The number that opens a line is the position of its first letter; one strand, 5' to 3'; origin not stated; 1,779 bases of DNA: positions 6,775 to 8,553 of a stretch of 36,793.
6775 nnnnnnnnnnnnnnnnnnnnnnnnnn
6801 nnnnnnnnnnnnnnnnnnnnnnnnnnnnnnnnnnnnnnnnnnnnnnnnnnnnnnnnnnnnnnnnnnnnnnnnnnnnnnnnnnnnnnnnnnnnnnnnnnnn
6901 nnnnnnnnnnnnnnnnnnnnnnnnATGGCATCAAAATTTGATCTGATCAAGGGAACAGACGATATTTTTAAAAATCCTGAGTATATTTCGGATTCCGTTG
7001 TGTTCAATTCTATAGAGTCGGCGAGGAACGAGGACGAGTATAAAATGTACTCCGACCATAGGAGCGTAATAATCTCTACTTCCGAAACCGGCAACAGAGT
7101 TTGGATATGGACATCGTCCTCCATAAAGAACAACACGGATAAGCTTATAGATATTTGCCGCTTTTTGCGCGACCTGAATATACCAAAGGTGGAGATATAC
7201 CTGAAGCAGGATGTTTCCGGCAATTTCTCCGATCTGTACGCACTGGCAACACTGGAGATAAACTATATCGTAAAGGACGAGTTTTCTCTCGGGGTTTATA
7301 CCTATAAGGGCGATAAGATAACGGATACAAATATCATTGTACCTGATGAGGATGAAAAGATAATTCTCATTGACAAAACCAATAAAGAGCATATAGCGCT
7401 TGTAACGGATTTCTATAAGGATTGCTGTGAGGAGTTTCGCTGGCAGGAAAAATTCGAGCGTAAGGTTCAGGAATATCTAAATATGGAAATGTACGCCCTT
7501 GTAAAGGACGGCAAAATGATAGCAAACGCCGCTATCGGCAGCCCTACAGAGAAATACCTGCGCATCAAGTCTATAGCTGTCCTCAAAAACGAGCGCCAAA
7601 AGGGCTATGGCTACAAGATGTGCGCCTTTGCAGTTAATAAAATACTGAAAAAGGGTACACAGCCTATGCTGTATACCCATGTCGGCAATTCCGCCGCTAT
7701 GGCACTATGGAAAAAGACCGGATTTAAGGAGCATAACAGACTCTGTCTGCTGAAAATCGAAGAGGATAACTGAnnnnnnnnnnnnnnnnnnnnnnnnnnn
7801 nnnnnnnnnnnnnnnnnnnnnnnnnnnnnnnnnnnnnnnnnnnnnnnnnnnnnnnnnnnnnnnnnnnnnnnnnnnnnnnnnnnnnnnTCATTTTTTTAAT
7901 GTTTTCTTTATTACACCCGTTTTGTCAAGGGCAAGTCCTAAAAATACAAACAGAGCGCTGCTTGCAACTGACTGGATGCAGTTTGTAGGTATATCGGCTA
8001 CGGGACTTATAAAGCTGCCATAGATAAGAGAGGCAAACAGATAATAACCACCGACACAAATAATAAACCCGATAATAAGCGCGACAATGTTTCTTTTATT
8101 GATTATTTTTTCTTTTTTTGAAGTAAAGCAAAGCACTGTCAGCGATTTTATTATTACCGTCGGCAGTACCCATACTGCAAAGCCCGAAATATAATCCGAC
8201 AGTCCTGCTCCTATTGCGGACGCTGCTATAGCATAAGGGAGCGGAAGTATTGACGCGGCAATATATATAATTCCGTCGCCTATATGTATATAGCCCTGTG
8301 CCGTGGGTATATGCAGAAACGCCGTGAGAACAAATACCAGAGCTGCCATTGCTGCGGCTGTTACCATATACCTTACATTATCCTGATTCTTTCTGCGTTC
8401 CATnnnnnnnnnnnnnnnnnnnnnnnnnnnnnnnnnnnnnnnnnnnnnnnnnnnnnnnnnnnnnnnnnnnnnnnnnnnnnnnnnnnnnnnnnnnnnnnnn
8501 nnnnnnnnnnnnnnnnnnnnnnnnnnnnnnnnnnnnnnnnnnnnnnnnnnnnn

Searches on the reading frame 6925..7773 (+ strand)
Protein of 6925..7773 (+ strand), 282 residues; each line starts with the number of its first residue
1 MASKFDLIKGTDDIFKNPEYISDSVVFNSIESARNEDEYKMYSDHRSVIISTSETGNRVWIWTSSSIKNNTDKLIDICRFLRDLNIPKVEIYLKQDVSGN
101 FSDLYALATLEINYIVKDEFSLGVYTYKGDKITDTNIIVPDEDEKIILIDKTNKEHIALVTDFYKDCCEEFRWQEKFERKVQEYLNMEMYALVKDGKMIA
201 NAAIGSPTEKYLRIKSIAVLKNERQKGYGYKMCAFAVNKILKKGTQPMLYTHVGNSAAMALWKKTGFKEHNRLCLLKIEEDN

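Call 20: search_protein_families(library=pfam, proteins=[window:6925-7773:+])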
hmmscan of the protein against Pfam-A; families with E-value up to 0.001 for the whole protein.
window:6925-7773:+ (282 aa): 6 families
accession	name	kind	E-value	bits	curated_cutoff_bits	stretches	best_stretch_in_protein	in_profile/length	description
PF00583.31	Acetyltransf_1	-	4.3e-10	40.3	20.7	1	167-267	11-116/116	Acetyltransferase (GNAT) family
PF08445.16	FR47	-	1.3e-07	31.9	22.1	1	213-270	23-80/86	FR47-like protein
PF13508.13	Acetyltransf_7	-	3.4e-06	27.8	27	1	189-269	5-84/84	Acetyltransferase (GNAT) domain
PF12746.13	GNAT_acetyltran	-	1.6e-05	25.1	26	1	165-270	132-237/243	GNAT acetyltransferase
PF13673.13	Acetyltransf_10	-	0.00036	21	23.6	1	170-271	12-111/128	Acetyltransferase (GNAT) domain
PF12653.12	DUF3785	-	0.00098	19.7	27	0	151-201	40-90/136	Protein of unknown function (DUF3785)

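Call 64: find_encoding_contigs(protein=window:6925-7773:+, flank=10000, max_places=6)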
Protein window:6925-7773:+ (282 aa): 2 contigs read that carry it; 2 places shown.
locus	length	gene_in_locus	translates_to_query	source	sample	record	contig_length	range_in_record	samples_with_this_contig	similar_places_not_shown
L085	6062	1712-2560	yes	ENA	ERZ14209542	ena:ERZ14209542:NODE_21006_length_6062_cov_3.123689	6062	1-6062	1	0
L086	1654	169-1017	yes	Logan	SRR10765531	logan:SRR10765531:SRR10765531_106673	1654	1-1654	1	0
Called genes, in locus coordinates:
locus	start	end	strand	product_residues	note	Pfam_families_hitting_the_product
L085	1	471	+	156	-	?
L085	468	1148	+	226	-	PF00156:Pribosyltran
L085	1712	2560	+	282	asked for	PF00583:Acetyltransf_1, PF13508:Acetyltransf_7 (weak), PF08445:FR47 (weak)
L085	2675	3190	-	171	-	PF07155:ECF-ribofla_trS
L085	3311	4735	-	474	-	-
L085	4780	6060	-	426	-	?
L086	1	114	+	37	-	?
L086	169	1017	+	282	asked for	PF00583:Acetyltransf_1, PF13508:Acetyltransf_7 (weak), PF08445:FR47 (weak)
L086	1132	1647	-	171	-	PF07155:ECF-ribofla_trS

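Call 71: find_homologous_proteins(query=window:6925-7773:+, max_evalue=1e-80)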
Query window:6925-7773:+ (282 aa): 118 proteins with E <= 1e-80 among 734 candidates.
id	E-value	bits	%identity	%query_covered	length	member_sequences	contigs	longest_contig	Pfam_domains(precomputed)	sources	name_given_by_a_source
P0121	3.7e-184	628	99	100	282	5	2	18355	PF13508.14,PF08445.17,PF00583.32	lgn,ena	-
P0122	2.6e-172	589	92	100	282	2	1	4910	PF13508.14,PF08445.17,PF00583.32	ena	-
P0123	9.5e-131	453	70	100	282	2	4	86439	PF13508.14,PF08445.17,PF00583.32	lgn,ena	-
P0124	3.4e-129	448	71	99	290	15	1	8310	PF08445.17,PF00583.32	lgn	-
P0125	4.6e-127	441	70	100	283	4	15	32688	PF00583.32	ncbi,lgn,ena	-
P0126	2.8e-125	435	68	99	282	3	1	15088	PF08445.17,PF00583.32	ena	-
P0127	3.0e-125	435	68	99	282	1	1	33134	PF12746.14,PF08445.17,PF00583.32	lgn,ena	-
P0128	7.5e-125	434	68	100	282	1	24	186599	PF00583.32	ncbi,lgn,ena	-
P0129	8.2e-125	434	68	99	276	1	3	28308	PF13508.14,PF08445.17,PF00583.32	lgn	-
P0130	1.2e-124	433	68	100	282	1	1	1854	PF08445.17,PF00583.32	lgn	-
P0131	1.9e-124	432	68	100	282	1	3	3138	PF00583.32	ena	-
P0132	1.9e-124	432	68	100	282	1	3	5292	PF08445.17,PF00583.32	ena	-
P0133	4.0e-124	431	68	99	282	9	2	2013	PF12746.14,PF08445.17,PF00583.32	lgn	-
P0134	5.0e-124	431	68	100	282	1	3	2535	PF08445.17,PF00583.32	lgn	-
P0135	3.2e-123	428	68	99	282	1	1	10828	PF00583.32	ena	-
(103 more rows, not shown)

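Call 72: find_encoding_contigs(protein=P0122, flank=10000, max_places=5)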
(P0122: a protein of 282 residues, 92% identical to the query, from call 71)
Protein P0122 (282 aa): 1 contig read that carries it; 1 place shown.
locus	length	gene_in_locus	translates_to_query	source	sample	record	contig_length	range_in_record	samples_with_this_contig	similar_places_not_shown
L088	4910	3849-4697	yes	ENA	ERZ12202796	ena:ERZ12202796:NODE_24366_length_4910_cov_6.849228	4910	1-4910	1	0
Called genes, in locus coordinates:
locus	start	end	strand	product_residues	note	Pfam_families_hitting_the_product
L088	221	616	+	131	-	PF22636:FlK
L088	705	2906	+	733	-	PF23139:OB_YrrC, PF14490:HHH_RecD2, PF05970:PIF1 (weak), PF13086:AAA_11 (weak), PF13245:AAA_19, PF13604:AAA_30, PF18335:SH3_13, PF13538:UvrD_C_2, +2 more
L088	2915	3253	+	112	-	PF18912:DZR_2 (weak)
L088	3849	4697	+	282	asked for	PF00583:Acetyltransf_1, PF13508:Acetyltransf_7 (weak), PF08445:FR47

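Call 73: find_encoding_contigs(protein=P0121, flank=10000, max_places=5)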
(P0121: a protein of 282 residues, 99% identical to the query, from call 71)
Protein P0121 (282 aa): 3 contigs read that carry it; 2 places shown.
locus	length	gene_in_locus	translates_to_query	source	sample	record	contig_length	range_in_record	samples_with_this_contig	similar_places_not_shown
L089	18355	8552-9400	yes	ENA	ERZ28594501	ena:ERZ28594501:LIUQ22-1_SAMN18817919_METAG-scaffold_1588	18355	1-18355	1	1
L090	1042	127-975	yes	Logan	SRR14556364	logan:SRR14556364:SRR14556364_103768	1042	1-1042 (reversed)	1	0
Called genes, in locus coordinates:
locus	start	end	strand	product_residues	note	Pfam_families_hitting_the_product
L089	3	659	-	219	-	?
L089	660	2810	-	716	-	PF09371:Tex_N, PF22706:Tex_central_region, PF16921:Tex_YqgF, PF14639:YqgF, PF12836:HHH_3, PF17674:HHH_9, PF00575:S1, PF23459:S1_RRP5, +1 more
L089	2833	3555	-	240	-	-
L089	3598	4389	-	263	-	PF07786:HGSNAT_cat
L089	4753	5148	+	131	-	PF22636:FlK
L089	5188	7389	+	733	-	PF23139:OB_YrrC, PF14490:HHH_RecD2, PF05970:PIF1 (weak), PF13086:AAA_11 (weak), PF13245:AAA_19, PF13604:AAA_30, PF18335:SH3_13, PF13538:UvrD_C_2, +2 more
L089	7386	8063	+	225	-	PF00156:Pribosyltran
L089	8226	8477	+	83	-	-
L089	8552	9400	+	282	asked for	PF00583:Acetyltransf_1, PF13508:Acetyltransf_7 (weak), PF08445:FR47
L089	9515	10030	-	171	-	PF07155:ECF-ribofla_trS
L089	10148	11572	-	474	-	-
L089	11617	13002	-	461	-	PF00285:Citrate_synt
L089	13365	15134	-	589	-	PF02574:S-methyl_trans, PF02219:MTHFR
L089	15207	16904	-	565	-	PF02734:Dak2, PF21645:FakA-like_M, PF13684:FakA-like_C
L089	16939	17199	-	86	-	PF04232:SpoVS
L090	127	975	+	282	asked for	PF00583:Acetyltransf_1, PF13508:Acetyltransf_7 (weak), PF08445:FR47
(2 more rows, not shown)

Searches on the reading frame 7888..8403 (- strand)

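Call 20: search_protein_families(library=pfam, proteins=[window:7888-8403:-])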
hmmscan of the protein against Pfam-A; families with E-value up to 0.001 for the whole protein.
window:7888-8403:- (171 aa): 1 family
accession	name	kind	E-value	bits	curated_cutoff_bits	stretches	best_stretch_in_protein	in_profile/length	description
PF07155.17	ECF-ribofla_trS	-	5.6e-22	79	26.7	1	9-160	3-171/172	ECF-type riboflavin transporter, S component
